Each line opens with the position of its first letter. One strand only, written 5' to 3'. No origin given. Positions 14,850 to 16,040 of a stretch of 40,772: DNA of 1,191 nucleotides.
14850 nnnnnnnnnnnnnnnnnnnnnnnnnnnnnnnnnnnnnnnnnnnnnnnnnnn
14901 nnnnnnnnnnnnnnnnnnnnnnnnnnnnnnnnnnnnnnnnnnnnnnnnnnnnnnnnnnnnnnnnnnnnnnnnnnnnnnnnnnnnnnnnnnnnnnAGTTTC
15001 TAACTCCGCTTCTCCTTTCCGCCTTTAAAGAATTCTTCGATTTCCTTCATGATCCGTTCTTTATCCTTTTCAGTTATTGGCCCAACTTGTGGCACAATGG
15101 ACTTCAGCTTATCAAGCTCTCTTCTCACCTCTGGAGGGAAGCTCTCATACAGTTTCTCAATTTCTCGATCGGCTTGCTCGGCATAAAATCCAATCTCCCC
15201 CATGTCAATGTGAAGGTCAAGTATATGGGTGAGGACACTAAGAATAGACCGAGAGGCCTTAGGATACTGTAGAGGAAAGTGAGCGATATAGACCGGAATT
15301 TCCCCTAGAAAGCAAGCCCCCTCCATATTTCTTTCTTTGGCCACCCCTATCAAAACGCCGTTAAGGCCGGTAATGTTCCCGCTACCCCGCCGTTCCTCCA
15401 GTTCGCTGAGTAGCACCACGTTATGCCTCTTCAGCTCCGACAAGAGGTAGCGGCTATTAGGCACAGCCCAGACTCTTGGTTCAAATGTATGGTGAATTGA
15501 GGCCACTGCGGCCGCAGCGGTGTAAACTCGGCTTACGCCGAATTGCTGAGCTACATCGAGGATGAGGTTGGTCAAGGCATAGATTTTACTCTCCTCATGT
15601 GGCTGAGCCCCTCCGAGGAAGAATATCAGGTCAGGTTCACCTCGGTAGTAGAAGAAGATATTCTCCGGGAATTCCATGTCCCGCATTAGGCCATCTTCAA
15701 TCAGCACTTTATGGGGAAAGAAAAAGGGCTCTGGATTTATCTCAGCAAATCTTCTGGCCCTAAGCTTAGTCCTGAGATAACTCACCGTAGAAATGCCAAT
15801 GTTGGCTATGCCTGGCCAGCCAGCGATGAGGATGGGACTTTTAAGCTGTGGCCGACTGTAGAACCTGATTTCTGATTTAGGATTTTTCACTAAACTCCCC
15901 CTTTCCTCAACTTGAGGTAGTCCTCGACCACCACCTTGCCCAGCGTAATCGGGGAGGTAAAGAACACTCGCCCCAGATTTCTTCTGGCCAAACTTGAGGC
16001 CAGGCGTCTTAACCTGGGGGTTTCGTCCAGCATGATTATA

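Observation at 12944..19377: AAA+ (ChlI/BchI-like) - VWA - PAC2 - PAC2 - M24 peptidase operon with a divergent winged-helix gene: candidate undescribed ATP-driven assembly or proteostasis module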

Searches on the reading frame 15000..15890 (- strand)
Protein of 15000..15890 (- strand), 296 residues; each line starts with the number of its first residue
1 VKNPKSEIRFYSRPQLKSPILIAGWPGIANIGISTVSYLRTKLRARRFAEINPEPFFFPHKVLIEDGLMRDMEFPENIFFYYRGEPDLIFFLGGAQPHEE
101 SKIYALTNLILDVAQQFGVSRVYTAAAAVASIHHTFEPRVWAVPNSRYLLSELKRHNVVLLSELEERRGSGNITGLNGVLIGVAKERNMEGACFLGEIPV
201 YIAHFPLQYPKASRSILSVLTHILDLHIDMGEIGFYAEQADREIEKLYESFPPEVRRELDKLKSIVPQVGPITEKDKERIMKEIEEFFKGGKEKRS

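Call 3: search_protein_families(library=pfam, proteins=[window:15000-15890:-], max_evalue=0.1)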
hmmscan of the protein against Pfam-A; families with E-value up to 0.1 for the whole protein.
window:15000-15890:- (296 aa): 1 family
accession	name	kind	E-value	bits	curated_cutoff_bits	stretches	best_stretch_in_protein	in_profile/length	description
PF09754.15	PAC2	-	2.9e-35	122.5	25.8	1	21-247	1-214/215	PAC2 family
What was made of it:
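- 15000..15890 (-): PAC2a (296 aa), the strongly conserved member of a PAC2 heteropair and closest to archaeal PbaB. It is an independent cassette. PF09754 2.9e-35 (call 3).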

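Call 4: search_protein_families(library=ncbifam, proteins=[window:15000-15890:-], max_evalue=0.1)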
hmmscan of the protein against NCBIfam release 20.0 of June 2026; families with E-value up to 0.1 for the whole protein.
window:15000-15890:- (296 aa): 2 families
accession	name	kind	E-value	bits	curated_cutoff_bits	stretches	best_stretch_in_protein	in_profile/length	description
TIGR00162.1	TIGR00162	hypoth_equivalog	2.2e-29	102.6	200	1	15-248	17-237/260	proteasome assembly chaperone family protein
TIGR00161.1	TIGR00161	hypoth_equivalog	1.3e-10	41.3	199.25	1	14-251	13-225/239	proteasome assembly chaperone family protein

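Call 11: search_solved_structures(query=window:15000-15890:-, max_evalue=0.01)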
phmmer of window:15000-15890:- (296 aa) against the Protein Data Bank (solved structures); distinct sequences matched with E-value up to 0.01: 4.
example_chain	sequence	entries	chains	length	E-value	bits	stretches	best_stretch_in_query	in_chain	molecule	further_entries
3vr0_A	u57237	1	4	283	7.5e-23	84.5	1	6-249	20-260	Putative uncharacterized protein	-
5un0_1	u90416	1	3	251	2.9e-06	30.1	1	23-246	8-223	proteasome assembly chaperone 2 (PAC2) homologue Rv2125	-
3wz2_A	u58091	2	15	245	3.2e-05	26.7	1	13-261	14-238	Uncharacterized protein | PbaA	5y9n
3mnf_A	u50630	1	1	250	7.7e-05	25.4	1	19-235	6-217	PAC2 family protein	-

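Call 29: search_protein_families(library=padloc, proteins=[window:15000-15890:-], max_evalue=0.01)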
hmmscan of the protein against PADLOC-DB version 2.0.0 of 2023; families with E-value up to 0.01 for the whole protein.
window:15000-15890:- (296 aa): 0 families

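Call 31: find_homologous_proteins(query=window:15000-15890:-, max_evalue=0.00001)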
Query window:15000-15890:- (296 aa): 728 proteins with E <= 0.00001 among 3215 candidates; the best 120 are listed.
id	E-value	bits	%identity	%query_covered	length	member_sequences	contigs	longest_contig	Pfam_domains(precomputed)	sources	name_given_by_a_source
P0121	7.8e-195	664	100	100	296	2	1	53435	PF09754.16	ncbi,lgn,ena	-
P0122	1.1e-157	542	79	100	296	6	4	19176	PF09754.16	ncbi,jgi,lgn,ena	-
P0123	4.0e-156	537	78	100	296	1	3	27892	PF09754.16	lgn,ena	-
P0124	5.7e-154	530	77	100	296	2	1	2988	PF09754.16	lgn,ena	-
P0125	4.0e-146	504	75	99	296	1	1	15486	PF09754.16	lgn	-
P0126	9.0e-118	411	64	95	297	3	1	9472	PF09754.16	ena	-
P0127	1.1e-103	365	55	98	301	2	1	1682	PF09754.16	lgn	-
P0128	2.0e-100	354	54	98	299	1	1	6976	PF09754.16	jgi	-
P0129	4.3e-100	353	54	100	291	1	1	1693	PF09754.16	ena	-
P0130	4.3e-100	353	54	97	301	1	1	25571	PF09754.16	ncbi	-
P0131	7.0e-99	349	52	97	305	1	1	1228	PF09754.16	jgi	jgi:proteasome assembly chaperone (PAC2) family protein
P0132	3.2e-98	347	55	97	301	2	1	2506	PF09754.16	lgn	-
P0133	5.7e-98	346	52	96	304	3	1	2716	PF09754.16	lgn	-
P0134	1.8e-97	344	54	97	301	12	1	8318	PF09754.16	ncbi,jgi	-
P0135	2.8e-97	344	54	98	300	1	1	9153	PF09754.16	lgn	-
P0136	4.0e-97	343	54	97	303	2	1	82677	PF09754.16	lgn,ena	-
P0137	8.1e-97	342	52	97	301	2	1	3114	PF09754.16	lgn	-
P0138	3.5e-96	340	53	96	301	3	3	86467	PF09754.16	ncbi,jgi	jgi:hypothetical protein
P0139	4.4e-96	340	51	97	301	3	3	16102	PF09754.16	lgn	-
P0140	6.0e-95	336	53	97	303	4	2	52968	PF09754.16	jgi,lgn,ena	jgi:proteasome assembly chaperone (PAC2) family protein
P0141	7.1e-95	336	53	97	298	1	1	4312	PF09754.16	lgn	-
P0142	9.9e-95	335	52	96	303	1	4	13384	PF09754.16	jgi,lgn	-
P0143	1.0e-94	335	53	95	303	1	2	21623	PF09754.16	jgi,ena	-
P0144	2.5e-94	334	52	96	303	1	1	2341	PF09754.16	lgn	-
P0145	3.4e-94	334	52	96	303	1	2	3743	PF09754.16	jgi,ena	-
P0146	4.0e-94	333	52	96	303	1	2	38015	PF09754.16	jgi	jgi:proteasome assembly chaperone (PAC2) family protein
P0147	4.4e-94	333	52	95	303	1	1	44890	PF09754.16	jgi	-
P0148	5.6e-94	333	52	94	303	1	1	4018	PF09754.16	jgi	jgi:proteasome assembly chaperone (PAC2) family protein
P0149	6.4e-94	333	52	96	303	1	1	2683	PF09754.16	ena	-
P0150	7.7e-94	332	52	94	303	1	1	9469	PF09754.16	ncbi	-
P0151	7.8e-94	332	53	94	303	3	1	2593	PF09754.16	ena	-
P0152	8.4e-94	332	52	96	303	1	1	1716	PF09754.16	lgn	-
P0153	9.3e-94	332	52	96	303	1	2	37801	PF09754.16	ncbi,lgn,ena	-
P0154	1.0e-93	332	52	95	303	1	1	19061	PF09754.16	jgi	jgi:hypothetical protein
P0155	1.1e-93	332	51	96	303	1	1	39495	PF09754.16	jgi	jgi:proteasome assembly chaperone (PAC2) family protein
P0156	1.2e-93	332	52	96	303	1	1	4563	PF09754.16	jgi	jgi:hypothetical protein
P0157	1.3e-93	332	51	96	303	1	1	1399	PF09754.16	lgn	-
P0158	1.3e-93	332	52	96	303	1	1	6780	PF09754.16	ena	-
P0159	1.4e-93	332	52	96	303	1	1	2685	PF09754.16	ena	-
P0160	1.4e-93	332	53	94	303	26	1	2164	PF09754.16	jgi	-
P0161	1.6e-93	331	52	94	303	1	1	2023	PF09754.16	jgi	jgi:hypothetical protein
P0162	1.6e-93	331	52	94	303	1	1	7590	PF09754.16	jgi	jgi:proteasome assembly chaperone (PAC2) family protein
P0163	1.9e-93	331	52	95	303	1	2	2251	PF09754.16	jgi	jgi:proteasome assembly chaperone (PAC2) family protein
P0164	1.9e-93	331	52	96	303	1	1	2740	PF09754.16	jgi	jgi:proteasome assembly chaperone (PAC2) family protein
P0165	2.1e-93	331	51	95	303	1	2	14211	PF09754.16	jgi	-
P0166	2.1e-93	331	52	96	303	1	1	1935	PF09754.16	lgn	-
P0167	2.4e-93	331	52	96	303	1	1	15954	PF09754.16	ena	-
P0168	2.4e-93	331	52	95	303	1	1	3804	PF09754.16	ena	-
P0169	2.5e-93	331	53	97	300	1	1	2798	PF09754.16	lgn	-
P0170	2.8e-93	331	52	94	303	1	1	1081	PF09754.16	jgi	jgi:hypothetical protein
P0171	2.8e-93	331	52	96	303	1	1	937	PF09754.16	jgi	-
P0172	2.9e-93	330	54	95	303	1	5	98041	PF09754.16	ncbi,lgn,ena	-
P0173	3.1e-93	330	51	95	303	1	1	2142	PF09754.16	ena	-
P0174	3.6e-93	330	52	97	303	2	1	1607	PF09754.16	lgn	-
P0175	3.8e-93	330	51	96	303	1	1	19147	PF09754.16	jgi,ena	-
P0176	3.8e-93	330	52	96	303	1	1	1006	PF09754.16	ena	-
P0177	4.4e-93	330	52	95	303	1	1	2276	PF09754.16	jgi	jgi:proteasome assembly chaperone (PAC2) family protein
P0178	4.6e-93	330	52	94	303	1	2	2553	PF09754.16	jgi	jgi:proteasome assembly chaperone (PAC2) family protein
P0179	4.7e-93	330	52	95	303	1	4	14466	PF09754.16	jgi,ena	jgi:hypothetical protein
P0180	4.9e-93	330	51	95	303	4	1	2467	PF09754.16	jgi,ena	-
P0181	5.0e-93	330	51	96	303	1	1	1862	PF09754.16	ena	-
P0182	5.2e-93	330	51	96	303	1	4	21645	PF09754.16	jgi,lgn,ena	-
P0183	5.5e-93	330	51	97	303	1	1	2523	PF09754.16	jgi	-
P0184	5.6e-93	330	52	95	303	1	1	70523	PF09754.16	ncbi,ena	-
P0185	5.6e-93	330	52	95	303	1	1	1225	PF09754.16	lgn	-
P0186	5.8e-93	330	52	96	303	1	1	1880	PF09754.16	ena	-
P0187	6.7e-93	329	52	95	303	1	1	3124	PF09754.16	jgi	jgi:proteasome assembly chaperone (PAC2) family protein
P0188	6.7e-93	329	51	96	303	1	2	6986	PF09754.16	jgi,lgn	-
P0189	6.8e-93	329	52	95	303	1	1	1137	PF09754.16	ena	-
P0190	7.3e-93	329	52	94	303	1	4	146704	PF09754.16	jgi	jgi:proteasome assembly chaperone (PAC2) family protein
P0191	7.5e-93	329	52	96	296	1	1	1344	PF09754.16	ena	-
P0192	7.6e-93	329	51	95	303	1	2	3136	PF09754.16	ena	-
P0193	8.3e-93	329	53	97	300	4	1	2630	PF09754.16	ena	-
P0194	8.3e-93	329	53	95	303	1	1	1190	PF09754.16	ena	-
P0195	8.8e-93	329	52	97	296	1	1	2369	PF09754.16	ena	-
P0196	9.9e-93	329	51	95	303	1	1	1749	PF09754.16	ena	-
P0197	9.9e-93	329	52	95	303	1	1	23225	PF09754.16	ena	-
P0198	1.1e-92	329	52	95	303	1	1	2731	PF09754.16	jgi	jgi:uncharacterized protein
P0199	1.1e-92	329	51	96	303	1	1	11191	PF09754.16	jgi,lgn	jgi:hypothetical protein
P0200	1.2e-92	328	52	94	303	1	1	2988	PF09754.16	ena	-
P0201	1.3e-92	328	51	96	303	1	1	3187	PF09754.16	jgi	-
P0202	1.4e-92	328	52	95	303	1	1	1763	PF09754.16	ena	-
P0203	1.4e-92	328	52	95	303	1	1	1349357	PF09754.16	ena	-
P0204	1.4e-92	328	52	95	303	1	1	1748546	PF09754.16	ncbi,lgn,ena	-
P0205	1.5e-92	328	52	94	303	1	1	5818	PF09754.16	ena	-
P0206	1.5e-92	328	52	95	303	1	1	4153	PF09754.16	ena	-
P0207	1.6e-92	328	52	95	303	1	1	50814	PF09754.16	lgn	-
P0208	1.7e-92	328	51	94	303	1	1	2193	PF09754.16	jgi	-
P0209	1.8e-92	328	52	94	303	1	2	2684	PF09754.16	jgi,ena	-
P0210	1.9e-92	328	52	94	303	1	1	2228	PF09754.16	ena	-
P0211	1.9e-92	328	52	96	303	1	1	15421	PF09754.16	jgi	-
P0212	2.0e-92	328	51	95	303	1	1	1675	PF09754.16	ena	-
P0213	2.1e-92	328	51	95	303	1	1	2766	PF09754.16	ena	-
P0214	2.4e-92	327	51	96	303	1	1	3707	PF09754.16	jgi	jgi:hypothetical protein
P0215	2.5e-92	327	51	95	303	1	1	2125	PF09754.16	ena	-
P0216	2.6e-92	327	52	89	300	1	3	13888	PF09754.16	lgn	-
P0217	2.7e-92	327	52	95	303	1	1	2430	PF09754.16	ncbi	-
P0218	2.7e-92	327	52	96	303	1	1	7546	PF09754.16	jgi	-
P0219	2.9e-92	327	51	95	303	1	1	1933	PF09754.16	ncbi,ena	-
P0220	3.3e-92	327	51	95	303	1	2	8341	PF09754.16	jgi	jgi:proteasome assembly chaperone (PAC2) family protein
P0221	3.4e-92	327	51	94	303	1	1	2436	PF09754.16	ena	-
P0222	3.5e-92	327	51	95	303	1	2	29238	PF09754.16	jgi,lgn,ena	jgi:hypothetical protein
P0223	3.6e-92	327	51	96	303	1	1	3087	PF09754.16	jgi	-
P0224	3.9e-92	327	51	95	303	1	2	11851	PF09754.16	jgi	-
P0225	4.0e-92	327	51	95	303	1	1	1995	PF09754.16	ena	-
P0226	4.0e-92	327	51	95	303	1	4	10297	PF09754.16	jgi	jgi:uncharacterized protein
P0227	4.3e-92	327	51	95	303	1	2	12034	PF09754.16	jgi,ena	-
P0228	5.4e-92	326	51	95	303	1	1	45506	PF09754.16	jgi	jgi:proteasome assembly chaperone (PAC2) family protein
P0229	5.5e-92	326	51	97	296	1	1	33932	PF09754.16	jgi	jgi:hypothetical protein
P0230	5.6e-92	326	51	95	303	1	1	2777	PF09754.16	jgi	-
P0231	6.5e-92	326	52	97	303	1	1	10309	PF09754.16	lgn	-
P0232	6.8e-92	326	51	95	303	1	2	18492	PF09754.16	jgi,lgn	-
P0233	7.1e-92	326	51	97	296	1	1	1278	PF09754.16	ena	-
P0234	7.4e-92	326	51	95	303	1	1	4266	PF09754.16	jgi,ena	-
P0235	7.5e-92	326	51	95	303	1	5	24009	PF09754.16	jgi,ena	jgi:hypothetical protein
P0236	8.0e-92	326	51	95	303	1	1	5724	PF09754.16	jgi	jgi:hypothetical protein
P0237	8.9e-92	326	51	95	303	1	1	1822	PF09754.16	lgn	-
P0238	9.4e-92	326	50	94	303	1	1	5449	PF09754.16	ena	-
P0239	1.1e-91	325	51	95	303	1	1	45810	PF09754.16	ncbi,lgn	-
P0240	1.1e-91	325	51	94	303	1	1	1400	PF09754.16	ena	-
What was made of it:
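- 15000..15890 (-): 728 homologues (call 31).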

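Call 32: find_encoding_contigs(protein=P0204, flank=10000, max_places=1)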
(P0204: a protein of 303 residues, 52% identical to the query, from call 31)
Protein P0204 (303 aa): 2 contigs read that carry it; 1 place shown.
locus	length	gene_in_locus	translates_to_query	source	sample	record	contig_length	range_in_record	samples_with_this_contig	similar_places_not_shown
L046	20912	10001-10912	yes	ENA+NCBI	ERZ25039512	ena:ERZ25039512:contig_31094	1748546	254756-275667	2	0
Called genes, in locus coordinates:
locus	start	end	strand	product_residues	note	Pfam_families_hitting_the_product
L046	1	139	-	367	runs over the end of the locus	PF00346:Complex1_49kDa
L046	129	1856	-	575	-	PF02310:B12-binding, PF04055:Radical_SAM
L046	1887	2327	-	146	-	PF00329:Complex1_30kDa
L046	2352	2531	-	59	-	-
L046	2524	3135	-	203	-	PF01058:Oxidored_q6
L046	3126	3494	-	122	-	PF00507:Oxidored_q4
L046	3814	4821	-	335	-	PF06144:DNA_pol3_delta, PF21694:DNA_pol3_delta_C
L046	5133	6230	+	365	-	PF01926:MMR_HSR1 (weak), PF06071:YchF-GTPase_C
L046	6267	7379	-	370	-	-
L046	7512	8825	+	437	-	PF02881:SRP54_N, PF06414:Zeta_toxin (weak), PF13401:AAA_22 (faint), PF00448:SRP54, PF02978:SRP_SPB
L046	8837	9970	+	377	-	PF04055:Radical_SAM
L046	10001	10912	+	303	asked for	PF09754:PAC2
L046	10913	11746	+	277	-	PF09754:PAC2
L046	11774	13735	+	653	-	PF16177:ACAS_N, PF00501:AMP-binding, PF13193:AMP-binding_C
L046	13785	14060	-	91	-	-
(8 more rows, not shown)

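Call 33: find_encoding_contigs(protein=P0136, flank=10000, max_places=1)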
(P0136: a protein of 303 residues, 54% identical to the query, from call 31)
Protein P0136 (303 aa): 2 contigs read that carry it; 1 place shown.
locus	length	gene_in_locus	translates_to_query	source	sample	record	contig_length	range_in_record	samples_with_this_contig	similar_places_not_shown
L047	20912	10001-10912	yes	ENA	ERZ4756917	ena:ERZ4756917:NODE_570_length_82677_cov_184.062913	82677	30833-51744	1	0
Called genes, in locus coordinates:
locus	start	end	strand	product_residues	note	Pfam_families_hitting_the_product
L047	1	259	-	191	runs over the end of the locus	PF01292:Ni_hydr_CYTB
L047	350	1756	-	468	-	PF00374:NiFeSe_Hases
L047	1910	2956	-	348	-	PF01058:Oxidored_q6, PF14720:NiFe_hyd_SSU_C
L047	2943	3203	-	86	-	PF11588:DUF3243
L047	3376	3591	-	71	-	-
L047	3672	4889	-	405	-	PF25198:Spore_GerAC_N, PF05504:Spore_GerAC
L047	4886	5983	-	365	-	PF03845:Spore_permease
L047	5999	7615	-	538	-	PF03323:GerA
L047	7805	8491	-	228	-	PF13483:Lactamase_B_3, PF00753:Lactamase_B, PF12706:Lactamase_B_2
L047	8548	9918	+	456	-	PF02771:Acyl-CoA_dh_N, PF02770:Acyl-CoA_dh_M, PF00441:Acyl-CoA_dh_1, PF08028:Acyl-CoA_dh_2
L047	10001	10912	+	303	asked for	PF09754:PAC2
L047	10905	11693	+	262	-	PF09754:PAC2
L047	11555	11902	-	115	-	-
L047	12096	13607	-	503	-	PF00501:AMP-binding, PF13193:AMP-binding_C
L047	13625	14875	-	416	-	PF02771:Acyl-CoA_dh_N, PF02770:Acyl-CoA_dh_M, PF00441:Acyl-CoA_dh_1, PF08028:Acyl-CoA_dh_2, PF22924:ACOX_C_alpha1 (weak)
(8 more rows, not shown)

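Call 34: find_encoding_contigs(protein=P0130, flank=10000, max_places=1)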
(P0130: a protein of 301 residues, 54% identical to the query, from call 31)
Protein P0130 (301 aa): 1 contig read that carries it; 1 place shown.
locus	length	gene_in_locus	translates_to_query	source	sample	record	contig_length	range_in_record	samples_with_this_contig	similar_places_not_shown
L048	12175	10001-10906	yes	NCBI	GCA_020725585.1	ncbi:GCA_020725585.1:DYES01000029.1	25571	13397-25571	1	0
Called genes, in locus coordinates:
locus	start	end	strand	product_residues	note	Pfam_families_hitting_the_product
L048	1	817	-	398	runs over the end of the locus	PF25198:Spore_GerAC_N, PF05504:Spore_GerAC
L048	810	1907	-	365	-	PF03845:Spore_permease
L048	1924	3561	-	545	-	PF03323:GerA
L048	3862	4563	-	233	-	PF13483:Lactamase_B_3, PF00753:Lactamase_B, PF12706:Lactamase_B_2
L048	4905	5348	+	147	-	PF13279:4HBT_2, PF03061:4HBT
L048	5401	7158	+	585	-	PF00501:AMP-binding, PF13193:AMP-binding_C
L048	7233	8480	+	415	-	PF00109:ketoacyl-synt, PF00108:Thiolase_N (weak), PF02801:Ketoacyl-synt_C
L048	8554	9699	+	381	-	PF02771:Acyl-CoA_dh_N, PF02770:Acyl-CoA_dh_M, PF00441:Acyl-CoA_dh_1, PF08028:Acyl-CoA_dh_2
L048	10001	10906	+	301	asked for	PF09754:PAC2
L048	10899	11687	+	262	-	PF09754:PAC2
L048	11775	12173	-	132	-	?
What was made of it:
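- The pair occurs in a 1.75-Mb genome between radical-SAM and acetyl-CoA-synthetase genes, and in Firmicutes carrying GerA genes (calls 32-34). The pair is common in Firmicutes spore-formers and in small Dehalococcoidia genomes (calls 32-34).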

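Call 38: find_encoding_contigs(protein=P0123, flank=10000, max_places=3)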
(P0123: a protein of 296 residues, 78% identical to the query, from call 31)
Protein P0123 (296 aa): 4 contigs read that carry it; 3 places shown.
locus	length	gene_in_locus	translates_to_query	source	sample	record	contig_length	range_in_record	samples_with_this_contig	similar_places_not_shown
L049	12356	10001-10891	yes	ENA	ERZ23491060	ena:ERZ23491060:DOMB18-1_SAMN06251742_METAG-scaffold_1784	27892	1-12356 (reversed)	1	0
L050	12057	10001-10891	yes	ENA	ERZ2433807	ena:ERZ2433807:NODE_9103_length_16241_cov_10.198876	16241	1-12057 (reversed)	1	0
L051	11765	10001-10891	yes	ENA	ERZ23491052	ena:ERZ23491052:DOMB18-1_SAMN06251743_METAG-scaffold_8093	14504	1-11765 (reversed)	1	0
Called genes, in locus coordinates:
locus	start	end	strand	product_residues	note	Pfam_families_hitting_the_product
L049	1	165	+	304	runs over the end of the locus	PF00698:Acyl_transf_1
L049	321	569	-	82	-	-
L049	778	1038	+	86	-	PF00550:PP-binding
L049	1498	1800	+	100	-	PF01925:TauE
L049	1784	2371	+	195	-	PF03167:UDG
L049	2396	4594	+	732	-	PF17854:FtsK_alpha, PF01580:FtsK_SpoIIIE, PF09397:FtsK_gamma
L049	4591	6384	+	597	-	PF01039:Carboxyl_trans, PF03255:ACCA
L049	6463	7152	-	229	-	-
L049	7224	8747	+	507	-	PF01078:Mg_chelatase (faint), PF07728:AAA_5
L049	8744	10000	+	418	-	PF27098:Rv0959_3rd, PF13519:VWA_2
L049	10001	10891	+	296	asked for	PF09754:PAC2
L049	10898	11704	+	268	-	PF09754:PAC2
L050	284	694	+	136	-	PF01029:NusB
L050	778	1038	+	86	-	PF00550:PP-binding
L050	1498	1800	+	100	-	PF01925:TauE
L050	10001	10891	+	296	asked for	PF09754:PAC2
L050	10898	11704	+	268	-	PF09754:PAC2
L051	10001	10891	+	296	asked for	PF09754:PAC2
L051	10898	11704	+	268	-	PF09754:PAC2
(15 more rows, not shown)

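Call 39: find_encoding_contigs(protein=P0126, flank=10000, max_places=2)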
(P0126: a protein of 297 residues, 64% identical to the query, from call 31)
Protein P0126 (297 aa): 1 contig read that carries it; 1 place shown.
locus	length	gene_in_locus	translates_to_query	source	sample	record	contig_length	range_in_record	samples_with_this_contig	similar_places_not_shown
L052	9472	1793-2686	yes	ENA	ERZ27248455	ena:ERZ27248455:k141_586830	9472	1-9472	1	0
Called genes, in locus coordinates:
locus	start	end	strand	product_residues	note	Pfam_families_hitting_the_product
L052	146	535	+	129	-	-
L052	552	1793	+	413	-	PF27098:Rv0959_3rd, PF13519:VWA_2 (weak)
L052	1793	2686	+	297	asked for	PF09754:PAC2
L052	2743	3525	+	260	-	PF09754:PAC2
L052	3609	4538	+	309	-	PF00005:ABC_tran, PF13304:AAA_21, PF13732:DrrA1-3_C (faint)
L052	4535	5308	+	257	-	PF01061:ABC2_membrane, PF12698:ABC2_membrane_3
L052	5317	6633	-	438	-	PF13433:Peripla_BP_5 (faint), PF13458:Peripla_BP_6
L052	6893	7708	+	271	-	PF01790:LGT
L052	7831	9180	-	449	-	PF13660:DUF4147, PF05161:MOFRL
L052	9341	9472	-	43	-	?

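Call 41: find_related_loci(query=A1, collection=metagenome_contigs, flank=10000)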
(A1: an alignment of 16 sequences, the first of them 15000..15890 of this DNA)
Query A1 (296 aa) in metagenome_contigs; peptide patterns used: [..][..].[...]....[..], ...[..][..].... (x = any residue, [..] = any of these).
600 stretches matched a pattern (row limit reached: there are more); 468 encode a relative of the query (tblastn E <= 1e-3); the best 80 are kept; 80 distinct loci.
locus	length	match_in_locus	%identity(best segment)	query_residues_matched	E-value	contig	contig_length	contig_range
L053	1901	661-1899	79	1-296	5e-168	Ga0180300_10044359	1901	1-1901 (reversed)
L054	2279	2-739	80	51-296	2e-134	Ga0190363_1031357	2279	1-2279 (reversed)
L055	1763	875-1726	64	8-289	5e-127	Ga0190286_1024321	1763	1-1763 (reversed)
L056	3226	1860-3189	52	6-292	3e-103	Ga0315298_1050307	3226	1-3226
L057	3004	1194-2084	52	8-291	9e-104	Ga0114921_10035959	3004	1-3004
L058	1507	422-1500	54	8-291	2e-108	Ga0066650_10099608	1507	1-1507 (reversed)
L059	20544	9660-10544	52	8-289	5e-101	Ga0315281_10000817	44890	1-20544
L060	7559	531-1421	52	8-291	2e-100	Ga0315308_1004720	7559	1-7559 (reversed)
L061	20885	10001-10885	52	8-289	3e-100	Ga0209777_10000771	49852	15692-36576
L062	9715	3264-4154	51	8-291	5e-100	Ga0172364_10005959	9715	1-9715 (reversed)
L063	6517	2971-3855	53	8-289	7e-100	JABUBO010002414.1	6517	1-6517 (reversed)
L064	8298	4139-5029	51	8-291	5e-100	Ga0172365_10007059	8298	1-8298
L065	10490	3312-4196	54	8-289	9e-100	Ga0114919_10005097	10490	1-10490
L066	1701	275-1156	51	8-289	3e-106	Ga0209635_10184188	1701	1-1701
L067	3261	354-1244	52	8-291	4e-101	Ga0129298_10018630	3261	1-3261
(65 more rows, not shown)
